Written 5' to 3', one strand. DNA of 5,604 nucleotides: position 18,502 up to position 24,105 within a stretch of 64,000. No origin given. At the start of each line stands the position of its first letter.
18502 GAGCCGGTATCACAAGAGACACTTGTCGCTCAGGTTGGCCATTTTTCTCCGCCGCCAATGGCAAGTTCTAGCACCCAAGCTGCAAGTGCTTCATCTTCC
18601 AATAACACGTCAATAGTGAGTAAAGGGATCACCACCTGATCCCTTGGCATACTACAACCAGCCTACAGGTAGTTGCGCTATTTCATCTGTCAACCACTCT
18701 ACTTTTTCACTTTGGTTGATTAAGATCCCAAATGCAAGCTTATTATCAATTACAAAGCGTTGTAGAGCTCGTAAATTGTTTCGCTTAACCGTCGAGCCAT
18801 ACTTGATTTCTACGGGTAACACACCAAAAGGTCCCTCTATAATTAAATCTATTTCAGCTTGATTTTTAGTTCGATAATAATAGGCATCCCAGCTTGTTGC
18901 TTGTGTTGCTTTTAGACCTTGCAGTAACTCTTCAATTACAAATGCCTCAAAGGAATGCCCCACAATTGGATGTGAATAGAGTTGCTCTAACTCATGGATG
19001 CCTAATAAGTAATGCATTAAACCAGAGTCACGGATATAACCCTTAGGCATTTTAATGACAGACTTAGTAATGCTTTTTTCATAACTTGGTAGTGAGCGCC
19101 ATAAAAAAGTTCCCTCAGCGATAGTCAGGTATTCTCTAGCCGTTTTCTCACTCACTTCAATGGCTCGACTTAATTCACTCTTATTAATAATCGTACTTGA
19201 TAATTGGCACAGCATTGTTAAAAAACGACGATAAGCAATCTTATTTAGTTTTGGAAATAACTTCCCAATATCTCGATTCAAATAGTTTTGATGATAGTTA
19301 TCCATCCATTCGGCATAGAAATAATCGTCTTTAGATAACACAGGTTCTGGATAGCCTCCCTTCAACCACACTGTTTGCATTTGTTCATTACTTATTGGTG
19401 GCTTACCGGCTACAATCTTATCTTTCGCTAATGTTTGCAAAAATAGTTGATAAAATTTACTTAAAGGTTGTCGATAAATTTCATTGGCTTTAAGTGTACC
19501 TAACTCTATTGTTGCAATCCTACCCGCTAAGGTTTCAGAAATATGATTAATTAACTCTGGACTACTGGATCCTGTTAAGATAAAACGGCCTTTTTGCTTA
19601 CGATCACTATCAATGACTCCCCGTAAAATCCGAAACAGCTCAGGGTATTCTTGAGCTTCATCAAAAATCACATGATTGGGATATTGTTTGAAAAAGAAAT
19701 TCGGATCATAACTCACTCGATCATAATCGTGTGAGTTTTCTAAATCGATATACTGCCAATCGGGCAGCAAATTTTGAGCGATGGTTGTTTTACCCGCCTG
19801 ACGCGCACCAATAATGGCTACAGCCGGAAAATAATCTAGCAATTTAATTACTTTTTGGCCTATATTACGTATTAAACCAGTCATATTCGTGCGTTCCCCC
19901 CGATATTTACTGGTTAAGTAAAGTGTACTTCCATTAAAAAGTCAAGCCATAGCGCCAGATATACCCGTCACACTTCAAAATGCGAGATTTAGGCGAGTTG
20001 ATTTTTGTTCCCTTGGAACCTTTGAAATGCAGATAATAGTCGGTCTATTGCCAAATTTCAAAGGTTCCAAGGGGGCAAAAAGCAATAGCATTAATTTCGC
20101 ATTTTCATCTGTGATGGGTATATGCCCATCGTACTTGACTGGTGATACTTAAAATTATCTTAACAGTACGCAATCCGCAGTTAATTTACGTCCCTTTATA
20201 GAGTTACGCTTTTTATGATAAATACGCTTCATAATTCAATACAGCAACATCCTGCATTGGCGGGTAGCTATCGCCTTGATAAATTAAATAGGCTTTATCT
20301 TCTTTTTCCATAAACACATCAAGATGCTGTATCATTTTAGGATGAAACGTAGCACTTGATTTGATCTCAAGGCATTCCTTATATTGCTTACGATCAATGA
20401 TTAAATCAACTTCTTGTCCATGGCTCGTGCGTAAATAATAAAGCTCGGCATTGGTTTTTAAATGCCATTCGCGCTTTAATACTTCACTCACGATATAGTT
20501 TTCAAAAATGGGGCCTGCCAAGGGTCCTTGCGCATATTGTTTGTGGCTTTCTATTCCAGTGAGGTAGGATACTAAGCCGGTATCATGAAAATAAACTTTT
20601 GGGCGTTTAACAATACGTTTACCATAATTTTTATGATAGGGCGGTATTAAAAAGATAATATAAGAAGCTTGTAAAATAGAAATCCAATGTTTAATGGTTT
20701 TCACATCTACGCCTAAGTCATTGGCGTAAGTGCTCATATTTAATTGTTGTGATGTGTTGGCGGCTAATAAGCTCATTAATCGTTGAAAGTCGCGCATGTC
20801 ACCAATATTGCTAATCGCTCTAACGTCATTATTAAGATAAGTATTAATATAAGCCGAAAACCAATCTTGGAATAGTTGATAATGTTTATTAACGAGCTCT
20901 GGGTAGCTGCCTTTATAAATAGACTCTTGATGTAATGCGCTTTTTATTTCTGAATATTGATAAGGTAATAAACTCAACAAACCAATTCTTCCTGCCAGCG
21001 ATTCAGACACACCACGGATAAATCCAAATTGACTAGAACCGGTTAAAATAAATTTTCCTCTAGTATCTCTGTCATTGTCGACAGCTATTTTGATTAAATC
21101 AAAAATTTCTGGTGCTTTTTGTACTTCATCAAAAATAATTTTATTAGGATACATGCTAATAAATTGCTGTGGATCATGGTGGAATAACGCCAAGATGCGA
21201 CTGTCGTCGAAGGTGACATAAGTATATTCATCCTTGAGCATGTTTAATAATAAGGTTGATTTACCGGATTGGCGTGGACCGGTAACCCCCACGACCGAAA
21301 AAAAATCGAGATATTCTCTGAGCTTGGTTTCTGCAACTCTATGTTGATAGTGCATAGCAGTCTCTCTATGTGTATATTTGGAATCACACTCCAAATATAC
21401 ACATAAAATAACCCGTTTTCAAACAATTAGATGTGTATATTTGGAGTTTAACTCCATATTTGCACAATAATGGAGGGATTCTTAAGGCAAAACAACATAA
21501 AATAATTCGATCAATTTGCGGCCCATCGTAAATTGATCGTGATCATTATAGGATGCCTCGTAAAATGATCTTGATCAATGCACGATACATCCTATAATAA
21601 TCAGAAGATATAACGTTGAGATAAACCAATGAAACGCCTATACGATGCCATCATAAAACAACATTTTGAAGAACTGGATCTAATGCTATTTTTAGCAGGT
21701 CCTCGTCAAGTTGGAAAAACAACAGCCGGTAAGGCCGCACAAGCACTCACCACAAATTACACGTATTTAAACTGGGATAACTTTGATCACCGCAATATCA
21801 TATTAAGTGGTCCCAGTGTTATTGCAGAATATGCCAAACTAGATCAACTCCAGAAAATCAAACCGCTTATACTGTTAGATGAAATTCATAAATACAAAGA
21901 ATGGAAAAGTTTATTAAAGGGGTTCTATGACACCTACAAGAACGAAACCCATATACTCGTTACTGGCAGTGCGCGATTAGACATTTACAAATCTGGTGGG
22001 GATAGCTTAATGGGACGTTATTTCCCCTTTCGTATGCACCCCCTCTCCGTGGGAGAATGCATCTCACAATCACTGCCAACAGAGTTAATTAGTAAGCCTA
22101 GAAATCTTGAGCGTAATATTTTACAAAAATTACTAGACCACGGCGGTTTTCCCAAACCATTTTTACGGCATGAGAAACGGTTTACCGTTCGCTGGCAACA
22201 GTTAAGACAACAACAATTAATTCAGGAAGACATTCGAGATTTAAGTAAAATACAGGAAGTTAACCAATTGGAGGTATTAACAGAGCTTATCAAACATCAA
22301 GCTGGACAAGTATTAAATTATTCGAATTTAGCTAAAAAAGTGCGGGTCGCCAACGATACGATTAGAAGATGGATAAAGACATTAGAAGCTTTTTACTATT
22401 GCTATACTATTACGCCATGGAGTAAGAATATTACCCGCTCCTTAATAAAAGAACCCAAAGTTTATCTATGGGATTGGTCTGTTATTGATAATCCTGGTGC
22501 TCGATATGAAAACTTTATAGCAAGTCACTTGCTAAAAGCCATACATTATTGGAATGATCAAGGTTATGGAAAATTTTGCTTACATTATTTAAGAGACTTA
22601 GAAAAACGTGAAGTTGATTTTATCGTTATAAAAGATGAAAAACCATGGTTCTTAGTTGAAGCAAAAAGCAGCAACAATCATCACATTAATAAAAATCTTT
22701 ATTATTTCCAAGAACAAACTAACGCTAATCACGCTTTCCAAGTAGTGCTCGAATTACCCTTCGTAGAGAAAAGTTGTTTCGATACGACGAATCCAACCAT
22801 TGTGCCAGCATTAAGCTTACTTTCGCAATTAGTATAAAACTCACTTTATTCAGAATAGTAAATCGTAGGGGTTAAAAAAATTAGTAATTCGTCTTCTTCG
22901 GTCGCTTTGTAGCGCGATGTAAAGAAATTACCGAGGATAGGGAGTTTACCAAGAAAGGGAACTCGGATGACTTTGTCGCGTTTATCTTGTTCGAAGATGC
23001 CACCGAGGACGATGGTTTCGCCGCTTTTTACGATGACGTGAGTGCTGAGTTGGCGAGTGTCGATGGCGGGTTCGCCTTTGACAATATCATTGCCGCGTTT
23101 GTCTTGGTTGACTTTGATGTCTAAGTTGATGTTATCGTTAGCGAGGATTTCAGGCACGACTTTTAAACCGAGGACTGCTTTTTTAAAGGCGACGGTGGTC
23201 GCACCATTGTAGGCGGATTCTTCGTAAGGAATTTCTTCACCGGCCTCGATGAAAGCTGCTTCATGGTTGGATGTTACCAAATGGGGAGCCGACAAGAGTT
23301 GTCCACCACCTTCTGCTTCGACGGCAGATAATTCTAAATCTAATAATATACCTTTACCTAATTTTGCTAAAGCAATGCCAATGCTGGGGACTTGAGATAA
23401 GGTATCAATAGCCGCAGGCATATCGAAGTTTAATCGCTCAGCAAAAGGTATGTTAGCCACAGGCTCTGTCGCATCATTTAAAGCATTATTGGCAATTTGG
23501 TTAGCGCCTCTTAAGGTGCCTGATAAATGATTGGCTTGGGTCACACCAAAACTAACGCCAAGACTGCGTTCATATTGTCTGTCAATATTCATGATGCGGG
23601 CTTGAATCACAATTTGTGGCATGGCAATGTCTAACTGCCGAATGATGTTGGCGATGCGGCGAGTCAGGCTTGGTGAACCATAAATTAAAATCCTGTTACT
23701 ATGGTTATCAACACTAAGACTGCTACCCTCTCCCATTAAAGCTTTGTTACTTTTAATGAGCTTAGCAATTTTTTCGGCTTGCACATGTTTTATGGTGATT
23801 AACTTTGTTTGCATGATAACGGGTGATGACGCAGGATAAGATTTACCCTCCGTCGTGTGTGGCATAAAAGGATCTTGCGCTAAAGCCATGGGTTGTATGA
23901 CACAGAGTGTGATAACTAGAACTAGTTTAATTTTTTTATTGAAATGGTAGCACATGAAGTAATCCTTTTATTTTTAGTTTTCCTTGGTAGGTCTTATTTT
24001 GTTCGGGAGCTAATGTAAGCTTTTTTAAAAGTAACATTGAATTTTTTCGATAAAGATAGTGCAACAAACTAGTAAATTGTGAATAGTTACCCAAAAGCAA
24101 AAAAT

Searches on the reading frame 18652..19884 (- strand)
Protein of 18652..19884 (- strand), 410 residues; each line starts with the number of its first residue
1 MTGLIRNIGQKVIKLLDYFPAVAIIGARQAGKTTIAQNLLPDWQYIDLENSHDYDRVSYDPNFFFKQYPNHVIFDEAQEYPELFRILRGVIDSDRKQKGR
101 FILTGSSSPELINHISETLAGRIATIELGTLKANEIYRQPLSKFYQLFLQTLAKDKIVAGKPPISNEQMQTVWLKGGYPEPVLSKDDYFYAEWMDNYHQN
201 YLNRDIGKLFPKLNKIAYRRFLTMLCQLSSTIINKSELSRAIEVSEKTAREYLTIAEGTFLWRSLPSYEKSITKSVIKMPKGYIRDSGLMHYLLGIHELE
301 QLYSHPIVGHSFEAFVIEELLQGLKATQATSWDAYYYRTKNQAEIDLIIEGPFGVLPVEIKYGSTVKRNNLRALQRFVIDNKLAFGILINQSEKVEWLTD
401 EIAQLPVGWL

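Call 35: search_protein_families(library=ncbifam, proteins=[window:18652-19884:-], max_evalue=0.00001)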
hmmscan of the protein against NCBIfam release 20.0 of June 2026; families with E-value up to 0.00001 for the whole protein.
window:18652-19884:- (410 aa): 0 families

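Call 36: search_protein_families(library=pfam, proteins=[window:18652-19884:-], max_evalue=0.0001)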
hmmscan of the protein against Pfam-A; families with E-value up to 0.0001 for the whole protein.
window:18652-19884:- (410 aa): 2 families
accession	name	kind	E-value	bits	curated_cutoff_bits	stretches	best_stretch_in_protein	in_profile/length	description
PF13635.12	DUF4143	-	2.1e-41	141.8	28.1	1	204-363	2-160/160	Domain of unknown function (DUF4143)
PF13173.12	AAA_14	-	2.4e-24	86.2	27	1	20-136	3-128/129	AAA domain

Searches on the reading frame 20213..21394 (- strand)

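Call 35: search_protein_families(library=ncbifam, proteins=[window:20213-21394:-], max_evalue=0.00001)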
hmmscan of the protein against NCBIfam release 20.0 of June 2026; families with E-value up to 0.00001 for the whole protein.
window:20213-21394:- (393 aa): 0 families

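Call 36: search_protein_families(library=pfam, proteins=[window:20213-21394:-], max_evalue=0.0001)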
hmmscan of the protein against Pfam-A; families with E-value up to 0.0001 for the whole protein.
window:20213-21394:- (393 aa): 2 families
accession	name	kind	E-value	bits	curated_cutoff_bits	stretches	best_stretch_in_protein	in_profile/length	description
PF13635.12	DUF4143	-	1.2e-44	152.3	28.1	1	189-347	2-160/160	Domain of unknown function (DUF4143)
PF13173.12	AAA_14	-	3.9e-26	92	27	1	34-150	4-128/129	AAA domain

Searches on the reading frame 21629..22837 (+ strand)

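Call 35: search_protein_families(library=ncbifam, proteins=[window:21629-22837:+], max_evalue=0.00001)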
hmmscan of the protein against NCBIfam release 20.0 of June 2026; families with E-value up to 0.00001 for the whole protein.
window:21629-22837:+ (402 aa): 0 families

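Call 37: search_protein_families(library=pfam, proteins=[window:21629-22837:+], max_evalue=0.0001)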
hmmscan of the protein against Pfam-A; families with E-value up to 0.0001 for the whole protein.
window:21629-22837:+ (402 aa): 2 families
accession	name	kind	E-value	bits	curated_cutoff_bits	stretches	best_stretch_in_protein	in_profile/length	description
PF13635.12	DUF4143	-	9.6e-30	103.9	28.1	1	199-348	1-160/160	Domain of unknown function (DUF4143)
PF13173.12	AAA_14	-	3.9e-26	92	27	1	19-144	4-128/129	AAA domain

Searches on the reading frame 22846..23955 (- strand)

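Call 35: search_protein_families(library=ncbifam, proteins=[window:22846-23955:-], max_evalue=0.00001)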
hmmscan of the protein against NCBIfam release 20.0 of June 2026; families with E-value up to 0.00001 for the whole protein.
window:22846-23955:- (369 aa): 9 families
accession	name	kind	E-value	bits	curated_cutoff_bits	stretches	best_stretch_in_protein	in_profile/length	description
TIGR02515.1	IV_pilus_PilQ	subfamily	2.4e-85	287.1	284.35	1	48-365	97-426/428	type IV pilus secretin PilQ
NF010083.0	PRK13568.1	equivalog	3.1e-61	207.4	554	1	45-365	118-416/419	DNA uptake porin HofQ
TIGR02517.1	type_II_gspD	equivalog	1.5e-50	172.3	351.35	1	48-365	271-589/600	type II secretion system secretin GspD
NF007851.2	PRK10560.1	exception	4.6e-47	160.7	598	2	192-366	232-409/412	DNA uptake porin HofQ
TIGR02516.1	type_III_yscC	equivalog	1.9e-29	102.6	238.45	1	74-365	195-460/463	type III secretion system outer membrane ring subunit SctC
TIGR02519.1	pilus_MshL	equivalog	2.2e-29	102.4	250.2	1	81-365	2-289/290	pilus (MSHA type) biogenesis protein MshL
NF042912.1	Amuc_1098_fam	equivalog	9.3e-16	57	750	1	295-365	725-795/805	Amuc_1098 family type IV pilus outer membrane protein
NF011873.0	PRK15346.1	equivalog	1.9e-12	46.6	524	1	209-352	333-480/499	EscC/YscC/HrcC family type III secretion system outer membrane ring protein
TIGR02520.1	pilus_B_mal_scr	equivalog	6.7e-07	28.2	287.65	0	266-363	409-511/513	PilN family type IVB pilus formation outer membrane protein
